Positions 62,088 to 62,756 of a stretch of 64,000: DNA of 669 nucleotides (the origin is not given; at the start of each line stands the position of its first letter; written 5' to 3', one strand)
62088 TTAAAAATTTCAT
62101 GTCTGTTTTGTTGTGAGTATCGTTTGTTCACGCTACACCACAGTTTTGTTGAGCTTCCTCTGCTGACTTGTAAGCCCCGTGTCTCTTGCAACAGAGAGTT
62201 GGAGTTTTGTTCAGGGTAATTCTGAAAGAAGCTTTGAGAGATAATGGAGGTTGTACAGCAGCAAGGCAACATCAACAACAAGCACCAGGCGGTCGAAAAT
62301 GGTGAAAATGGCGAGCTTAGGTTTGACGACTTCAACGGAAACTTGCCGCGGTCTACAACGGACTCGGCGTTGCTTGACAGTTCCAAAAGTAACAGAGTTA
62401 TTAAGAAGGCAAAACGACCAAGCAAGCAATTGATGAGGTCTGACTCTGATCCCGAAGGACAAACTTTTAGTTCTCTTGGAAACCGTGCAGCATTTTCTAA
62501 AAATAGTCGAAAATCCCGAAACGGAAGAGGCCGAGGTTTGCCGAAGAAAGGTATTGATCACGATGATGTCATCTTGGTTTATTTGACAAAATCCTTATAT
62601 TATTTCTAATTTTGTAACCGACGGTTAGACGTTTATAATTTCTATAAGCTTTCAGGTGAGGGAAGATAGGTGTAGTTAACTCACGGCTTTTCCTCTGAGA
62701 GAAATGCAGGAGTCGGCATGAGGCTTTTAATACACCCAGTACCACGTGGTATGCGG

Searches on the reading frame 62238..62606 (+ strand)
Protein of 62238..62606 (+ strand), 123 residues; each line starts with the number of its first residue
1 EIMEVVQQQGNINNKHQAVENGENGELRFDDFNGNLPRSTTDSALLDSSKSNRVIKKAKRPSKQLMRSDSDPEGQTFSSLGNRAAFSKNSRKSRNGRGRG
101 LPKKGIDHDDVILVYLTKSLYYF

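Call 45: search_protein_families(library=pfam, proteins=[window:62238-62606:+], max_evalue=0.01)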
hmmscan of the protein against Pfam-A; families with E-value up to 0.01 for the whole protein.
seq(123 aa): 0 families

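Call 48: find_homologous_proteins(query=window:62238-62552:+, max_evalue=0.01)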
Query seq(105 aa) (105 aa): 16 proteins with E <= 0.01 among 40 candidates.
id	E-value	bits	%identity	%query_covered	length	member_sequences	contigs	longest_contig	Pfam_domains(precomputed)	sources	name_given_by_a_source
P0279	1.0e-54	201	97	98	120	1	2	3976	-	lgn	-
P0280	1.8e-10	59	52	81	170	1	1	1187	-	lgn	-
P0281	5.5e-9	54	47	81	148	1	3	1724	-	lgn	-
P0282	7.1e-8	51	54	53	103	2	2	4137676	-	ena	-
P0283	1.1e-7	50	46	95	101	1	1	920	-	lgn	-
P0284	2.1e-7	49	49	61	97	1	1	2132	-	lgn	-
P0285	8.4e-7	47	44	78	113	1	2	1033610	-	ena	-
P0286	1.7e-6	46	54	61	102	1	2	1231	-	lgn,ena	-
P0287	1.8e-6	46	51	68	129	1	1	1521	-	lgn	-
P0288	3.6e-5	42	44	74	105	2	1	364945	-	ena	-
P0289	4.5e-4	38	55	51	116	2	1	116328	-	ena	-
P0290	3.9e-3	35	43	85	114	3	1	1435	-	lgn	-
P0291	4.8e-3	35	55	50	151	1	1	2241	-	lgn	-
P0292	7.1e-3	35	54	51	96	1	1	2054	-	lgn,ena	-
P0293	7.9e-3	34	95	19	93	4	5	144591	-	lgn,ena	-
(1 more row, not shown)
